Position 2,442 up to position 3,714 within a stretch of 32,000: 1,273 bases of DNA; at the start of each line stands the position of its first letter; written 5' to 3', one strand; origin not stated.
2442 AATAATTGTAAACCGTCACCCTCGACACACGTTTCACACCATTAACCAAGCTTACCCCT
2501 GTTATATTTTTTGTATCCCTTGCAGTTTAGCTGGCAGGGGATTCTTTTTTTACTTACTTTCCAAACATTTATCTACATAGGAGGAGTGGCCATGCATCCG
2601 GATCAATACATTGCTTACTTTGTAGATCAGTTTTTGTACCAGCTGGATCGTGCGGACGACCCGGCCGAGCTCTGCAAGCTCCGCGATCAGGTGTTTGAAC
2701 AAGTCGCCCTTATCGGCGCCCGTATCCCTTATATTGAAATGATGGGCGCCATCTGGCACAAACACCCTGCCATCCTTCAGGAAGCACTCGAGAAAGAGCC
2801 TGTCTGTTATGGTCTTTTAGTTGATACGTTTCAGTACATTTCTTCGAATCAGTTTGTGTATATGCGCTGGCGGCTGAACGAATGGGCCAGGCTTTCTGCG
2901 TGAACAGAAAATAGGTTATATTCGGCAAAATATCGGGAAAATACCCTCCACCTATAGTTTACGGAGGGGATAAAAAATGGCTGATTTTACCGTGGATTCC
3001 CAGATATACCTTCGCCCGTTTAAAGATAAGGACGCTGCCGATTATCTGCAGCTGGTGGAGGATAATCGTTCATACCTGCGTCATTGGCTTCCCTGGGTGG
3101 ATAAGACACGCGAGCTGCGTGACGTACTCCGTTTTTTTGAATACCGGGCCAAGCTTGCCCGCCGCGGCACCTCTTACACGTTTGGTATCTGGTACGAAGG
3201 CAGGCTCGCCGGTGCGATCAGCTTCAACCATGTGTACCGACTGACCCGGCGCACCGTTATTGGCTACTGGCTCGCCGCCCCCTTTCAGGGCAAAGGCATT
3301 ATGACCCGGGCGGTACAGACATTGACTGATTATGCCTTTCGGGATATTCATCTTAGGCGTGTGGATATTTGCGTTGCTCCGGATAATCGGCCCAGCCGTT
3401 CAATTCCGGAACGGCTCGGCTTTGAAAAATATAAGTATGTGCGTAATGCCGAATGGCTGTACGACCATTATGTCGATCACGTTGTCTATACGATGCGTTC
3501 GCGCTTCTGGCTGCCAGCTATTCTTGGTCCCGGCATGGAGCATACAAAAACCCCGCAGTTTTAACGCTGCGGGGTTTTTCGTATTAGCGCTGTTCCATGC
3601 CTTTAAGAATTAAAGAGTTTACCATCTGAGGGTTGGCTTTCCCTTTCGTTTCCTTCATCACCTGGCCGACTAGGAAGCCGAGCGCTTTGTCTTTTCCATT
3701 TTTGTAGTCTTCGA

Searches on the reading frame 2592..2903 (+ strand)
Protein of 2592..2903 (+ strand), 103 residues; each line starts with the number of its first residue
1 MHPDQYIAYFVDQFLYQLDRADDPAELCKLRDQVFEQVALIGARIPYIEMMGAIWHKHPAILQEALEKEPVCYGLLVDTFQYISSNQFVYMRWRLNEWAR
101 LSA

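Call 51: find_homologous_proteins(query=window:2592-2903:+, max_evalue=0.001)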
Query window:2592-2903:+ (103 aa): 6 proteins with E <= 0.001 among 7 candidates.
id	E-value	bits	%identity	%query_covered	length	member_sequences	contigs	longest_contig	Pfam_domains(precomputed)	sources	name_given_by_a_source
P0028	5.2e-65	234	100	100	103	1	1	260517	-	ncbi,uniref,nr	ncbi:hypothetical protein [Marinococcus luteus]|uniref:hypothetical protein n=1 Tax=Marinococcus lut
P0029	1.8e-54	200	83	100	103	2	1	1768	-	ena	-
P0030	7.4e-53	195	83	100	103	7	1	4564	-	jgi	jgi:hypothetical protein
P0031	8.5e-52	192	79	100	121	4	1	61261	-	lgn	-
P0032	5.1e-51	189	80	100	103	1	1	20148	-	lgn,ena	-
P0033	1.9e-48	181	79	100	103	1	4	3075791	-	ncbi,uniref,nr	ncbi:hypothetical protein CHL76_10620 [Marinococcus halophilus]|uniref:Uncharacterized protein n=1 T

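Call 52: search_solved_structures(query=window:2592-2900:+, max_evalue=10)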
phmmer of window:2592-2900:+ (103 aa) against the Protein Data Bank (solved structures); distinct sequences matched with E-value up to 10: 1.
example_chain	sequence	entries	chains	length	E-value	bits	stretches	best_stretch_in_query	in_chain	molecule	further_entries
8tm9_A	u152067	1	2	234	1.6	12.3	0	10-35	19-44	D_3_633_8x peptide bound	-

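Call 54: find_homologous_proteins(query=A5, max_evalue=0.01)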
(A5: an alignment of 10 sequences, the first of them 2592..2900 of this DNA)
Query A5 (10 sequences) (103 aa, profile of the alignment): 12 proteins with E <= 0.01 among 359 candidates.
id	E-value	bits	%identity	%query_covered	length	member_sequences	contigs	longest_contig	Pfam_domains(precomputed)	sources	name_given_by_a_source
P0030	7.6e-47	176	83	100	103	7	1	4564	-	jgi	jgi:hypothetical protein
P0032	1.6e-46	175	80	100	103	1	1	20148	-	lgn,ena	-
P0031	7.3e-46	172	79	100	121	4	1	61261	-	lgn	-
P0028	1.0e-45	172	100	100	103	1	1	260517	-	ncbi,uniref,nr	ncbi:hypothetical protein [Marinococcus luteus]|uniref:hypothetical protein n=1 Tax=Marinococcus lut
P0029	1.6e-45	171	83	100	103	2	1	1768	-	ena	-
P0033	2.2e-45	171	79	100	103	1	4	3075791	-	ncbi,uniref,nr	ncbi:hypothetical protein CHL76_10620 [Marinococcus halophilus]|uniref:Uncharacterized protein n=1 T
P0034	1.4e-41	159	34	100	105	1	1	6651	-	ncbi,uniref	ncbi:hypothetical protein ACE1TI_21355 [Alteribacillus sp. JSM 102045]|uniref:hypothetical protein n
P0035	9.7e-41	156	33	97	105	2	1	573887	-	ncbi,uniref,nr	ncbi:hypothetical protein [Alteribacillus sp. YIM 98480]|uniref:hypothetical protein n=1 Tax=Alterib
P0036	6.0e-40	153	33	99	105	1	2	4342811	-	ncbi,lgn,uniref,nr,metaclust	ncbi:hypothetical protein [Alteribacillus bidgolensis]|uniref:Uncharacterized protein n=1 Tax=Alteri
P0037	2.3e-38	148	34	90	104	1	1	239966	-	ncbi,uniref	ncbi:hypothetical protein [Alteribacillus sp. HJP-4]|uniref:hypothetical protein n=1 Tax=Alteribacil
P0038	1.8e-28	117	27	85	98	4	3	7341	-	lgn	-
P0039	1.1e-27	114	30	85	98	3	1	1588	-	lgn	-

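Call 62: predict_structure(alignment_id=A6)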
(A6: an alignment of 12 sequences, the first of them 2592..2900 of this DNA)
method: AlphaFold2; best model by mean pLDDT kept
length: 103 residues; sequences in the alignment: 12
mean_pLDDT: 93.1   pTM: 0.86
mean pLDDT of the five models: 93.1, 92.7, 92.3, 91.6, 91.4
residues with pLDDT >= 90: 84; 70-90: 18; 50-70: 1; < 50: 0
segments of 3 or more residues with pLDDT < 50: none
pLDDT, mean of each block of 10 residues (from residue 1): 86 97 95 91 88 96 95 94 96 96 85
secondary structure, 60 per line:
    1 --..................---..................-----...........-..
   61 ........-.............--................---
elements in order: H3-20 H24-41 H47-57 H59-68 H70-82 H85-100

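Call 64: search_protein_representatives(alignment_id=A6)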
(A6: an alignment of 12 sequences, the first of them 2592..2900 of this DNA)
Query: 12 sequences, 105 profile positions. Proteins with E-value up to 0.001 (for the whole library): 5; up to 1e-10: 4; up to 1e-30: 3. The best 5 are listed.
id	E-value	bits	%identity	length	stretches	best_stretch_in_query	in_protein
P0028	3.3e-45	168.8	-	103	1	1-103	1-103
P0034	4.9e-43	161.8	-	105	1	1-105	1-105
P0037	3.2e-38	146.4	-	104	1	1-103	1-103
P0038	1.6e-30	121.6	-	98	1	1-97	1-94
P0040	2.8e-04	37.3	-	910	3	49-94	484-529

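Call 65: fold_search(model_id=the predicted structure, library=pdb)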
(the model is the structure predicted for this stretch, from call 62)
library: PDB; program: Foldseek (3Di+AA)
matches with E <= 10: 87; with E <= 0.001: 0
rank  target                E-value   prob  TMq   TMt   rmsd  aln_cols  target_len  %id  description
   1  9avd                  6.1e-01  0.54  0.39  0.41  10.3       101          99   11  Mitochondrial fission 1 protein Fis1 structure T34D mutation (released 2025-05-21)
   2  9ayd_A                1.0e+00  0.51  0.37  0.31   7.3        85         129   12  Mitochondrial fission 1 (Fis1) protein structure Y38E mutation 1.53A (released 2025-05-21)
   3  9aye                  1.1e+00  0.51  0.38  0.40   7.3        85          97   12  FIS1 T34D Covalent inhibitor complex (released 2025-05-21)
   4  9avc_B                1.2e+00  0.44  0.37  0.39   7.2        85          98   12  Fis1 Structure Y38E mutation (released 2025-05-21)
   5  9k84_A                1.5e+00  0.33  0.46  0.26   9.5       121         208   15  Cryo-EM structure of designed zinc-induced filament Fiber-n6-Zn1-HEHE-44 (released 2025-10-29)
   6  9avc_A                1.6e+00  0.38  0.37  0.39   7.4        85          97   12  Fis1 Structure Y38E mutation (released 2025-05-21)
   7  6hd5_t                2.2e+00  0.20  0.38  0.07  10.0       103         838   12  Cryo-EM structure of the ribosome-NatA complex (released 2018-12-19)
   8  4tql_A                2.3e+00  0.12  0.36  0.17  33.3       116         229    9  Computationally designed three helix bundle (released 2014-10-15)
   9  8pwn                  2.4e+00  0.12  0.32  0.12  10.1       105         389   14  Structure of A2A adenosine receptor A2AR-StaR2-bRIL, solved at wavelength 2.75 A (released 2023-10-25)
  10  5ijp                  2.7e+00  0.06  0.26  0.18  15.4       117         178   12  Crystal structure of the SPX domain of Chaetomium thermophilum Vtc4 in complex with inositol hexakisphosphate (InsP6). (released 2016-04-27)
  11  9fup                  3.7e+00  0.10  0.33  0.11  10.2       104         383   13  Serial microseconds crystallography at ID29 using fixed-target (small foils): A2a adenosine receptor co-crystallised wit (released 2025-01-22)
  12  2ddh                  3.9e+00  0.06  0.22  0.06   9.1        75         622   11  Crystal Structure of Acyl-CoA oxidase complexed with 3-OH-dodecanoate (released 2006-03-28)
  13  8gaa_A                4.6e+00  0.08  0.33  0.21  12.7       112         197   17  C6HR1_4r: Extendable repeat protein hexamer (released 2023-08-30)
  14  9k7x_B                4.6e+00  0.08  0.26  0.29  12.1        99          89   14  Crystal structure of designed calcium-induced homotrimer C3-Ca1-DN*3-20 (released 2025-10-29)
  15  5k2b                  4.9e+00  0.07  0.30  0.11  10.5       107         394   16  2.5 angstrom A2a adenosine receptor structure with MR phasing using XFEL data (released 2016-09-21)
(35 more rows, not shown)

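Call 66: search_protein_families(library=pfam, proteins=[P0040], max_evalue=0.01)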
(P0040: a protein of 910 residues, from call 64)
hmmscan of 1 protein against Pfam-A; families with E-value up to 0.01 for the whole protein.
P0040 (910 aa): 1 family
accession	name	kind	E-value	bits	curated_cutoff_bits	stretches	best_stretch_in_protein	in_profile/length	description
PF07813.17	LTXXQ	-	0.0012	20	24.3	0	431-535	14-98/100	LTXXQ motif family protein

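Call 68: search_protein_families(library=padloc, proteins=[window:2592-2900:+], max_evalue=1)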
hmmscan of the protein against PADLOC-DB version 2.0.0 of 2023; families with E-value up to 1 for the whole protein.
window:2592-2900:+ (103 aa): 0 families

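Call 69: search_protein_families(library=phrogs, proteins=[window:2592-2900:+], max_evalue=0.1)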
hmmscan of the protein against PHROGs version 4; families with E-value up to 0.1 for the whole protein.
window:2592-2900:+ (103 aa): 1 family
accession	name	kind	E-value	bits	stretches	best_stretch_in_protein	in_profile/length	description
phrog_4517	-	unknown function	0.097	13.8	0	66-89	23-45/67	-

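Call 72: fold_search(model_id=the predicted structure, library=viral)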
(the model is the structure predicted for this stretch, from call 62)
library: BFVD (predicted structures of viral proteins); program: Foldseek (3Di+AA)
matches with E <= 10: 113; with E <= 0.001: 0
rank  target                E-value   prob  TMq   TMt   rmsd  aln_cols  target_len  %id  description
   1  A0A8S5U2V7            1.4e+00  0.25  0.41  0.22  10.9       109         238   16  Uncharacterized protein [Podoviridae sp. ctjUd6]
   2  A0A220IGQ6            1.7e+00  0.21  0.43  0.26  15.2       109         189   12  Putative ORF3 protein [Giant panda associated gemycircularvirus]
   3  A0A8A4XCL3            1.7e+00  0.20  0.35  0.09  10.9        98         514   17  Capsid protein (Fragment) [Luscinia sibilans parvo-like hybrid virus]
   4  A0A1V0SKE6            1.9e+00  0.18  0.32  0.29   6.8        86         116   14  Uncharacterized protein [Klosneuvirus KNV1]
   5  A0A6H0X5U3            1.9e+00  0.11  0.24  0.25  10.7        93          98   15  Uncharacterized protein [Bacillus phage Izhevsk]
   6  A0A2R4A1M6            2.1e+00  0.10  0.25  0.18  16.2        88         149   15  (no name in the UniProt tables at hand)
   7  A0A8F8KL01            2.2e+00  0.11  0.30  0.24  12.9       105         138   14  Uncharacterized protein [Clandestinovirus]
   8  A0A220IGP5            2.5e+00  0.16  0.42  0.24  13.9       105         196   15  Putative ORF3 protein [Giant panda associated gemycircularvirus]
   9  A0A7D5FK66            2.5e+00  0.09  0.30  0.25  13.0       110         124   15  (no name in the UniProt tables at hand)
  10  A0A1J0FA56            2.5e+00  0.08  0.25  0.20  11.6       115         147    9  (no name in the UniProt tables at hand)
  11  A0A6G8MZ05            2.6e+00  0.09  0.28  0.22  13.3       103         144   13  Uncharacterized protein [Cedratvirus kamchatka]
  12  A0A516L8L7            2.8e+00  0.23  0.41  0.49   9.8        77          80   18  (no name in the UniProt tables at hand)
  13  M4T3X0                2.9e+00  0.18  0.36  0.35   8.5        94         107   10  Uncharacterized protein [Pseudoalteromonas phage pYD6-A]
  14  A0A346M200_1          3.1e+00  0.18  0.46  0.07  11.1       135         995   12  (no name in the UniProt tables at hand)
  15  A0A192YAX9            3.1e+00  0.12  0.29  0.38   9.4        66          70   18  Uncharacterized protein [Morganella phage vB_MmoM_MP1]
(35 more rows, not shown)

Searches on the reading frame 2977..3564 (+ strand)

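Call 7: search_protein_families(library=pfam, proteins=[window:2977-3564:+], max_evalue=1)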
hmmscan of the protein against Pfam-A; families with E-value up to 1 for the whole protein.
window:2977-3564:+ (195 aa): 7 families
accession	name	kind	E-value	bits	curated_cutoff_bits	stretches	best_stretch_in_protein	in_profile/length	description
PF13302.13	Acetyltransf_3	-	3.7e-25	89.7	25.4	1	10-150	2-138/138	Acetyltransferase (GNAT) domain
PF00583.31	Acetyltransf_1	-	3.6e-15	56.7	20.7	1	47-149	21-116/116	Acetyltransferase (GNAT) family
PF13420.13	Acetyltransf_4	-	8e-09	36.1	24.3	1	13-170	2-155/155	Acetyltransferase (GNAT) domain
PF13523.12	Acetyltransf_8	-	0.0026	17.8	27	1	102-155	90-143/145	Acetyltransferase (GNAT) domain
PF08445.16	FR47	-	0.0088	16.4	22.1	1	103-156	33-81/86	FR47-like protein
PF13673.13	Acetyltransf_10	-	0.043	14.2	23.6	1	57-158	23-116/128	Acetyltransferase (GNAT) domain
PF13508.13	Acetyltransf_7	-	0.11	13.4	27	1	69-150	6-83/84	Acetyltransferase (GNAT) domain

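Call 8: search_protein_families(library=ncbifam, proteins=[window:2977-3564:+], max_evalue=1)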
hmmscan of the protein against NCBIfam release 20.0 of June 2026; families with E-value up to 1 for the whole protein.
window:2977-3564:+ (195 aa): 12 families
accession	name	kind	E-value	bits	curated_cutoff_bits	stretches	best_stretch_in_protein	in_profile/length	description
NF007539.0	PRK10151.1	equivalog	3.4e-25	88.7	184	1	5-172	6-173/179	50S ribosomal protein L7/L12-serine acetyltransferase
NF008072.0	PRK10809.1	equivalog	2.2e-16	60.2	190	1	9-179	17-191/194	ribosomal protein S5-alanine N-acetyltransferase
NF011709.0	PRK15130.1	equivalog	5.6e-08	32.8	218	1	7-152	4-143/186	spermidine N1-acetyltransferase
TIGR03585.1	PseH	equivalog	4.2e-06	26.9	93.1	1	66-167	51-151/156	UDP-4-amino-4,6-dideoxy-N-acetyl-beta-L-altrosamine N-acetyltransferase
NF000225.3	AAC_6p_Strep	exception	0.00071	19.5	250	1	68-155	42-130/156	aminoglycoside 6'-N-acetyltransferase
NF012165.0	AAC_6p_set_A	equivalog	0.0041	16.9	280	1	104-157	102-155/177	aminoglycoside 6'-N-acetyltransferase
TIGR04431.1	N6_acetyl_AAC6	equivalog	0.014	15.1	260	1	99-156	103-161/184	AacA4 family aminoglycoside N(6')-acetyltransferase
NF000048.1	AAC_6p_A40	exception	0.029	13.9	400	1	98-156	102-161/184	aminoglycoside 6'-N-acetyltransferase AacA40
NF007527.0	PRK10140.1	equivalog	0.086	12.7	236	1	74-167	59-154/162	N-acetyltransferase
TIGR02406.1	ectoine_EctA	equivalog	0.11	12.5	120.6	1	101-161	76-135/157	diaminobutyrate acetyltransferase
NF040503.1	resist_ArsN1a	equivalog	0.12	12.1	170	1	99-170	84-154/159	arsinothricin resistance N-acetyltransferase ArsN1 family A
NF033074.0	AAC_6p_Ib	exception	0.13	11.9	400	1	101-155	106-160/184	AAC(6')-Ib family aminoglycoside 6'-N-acetyltransferase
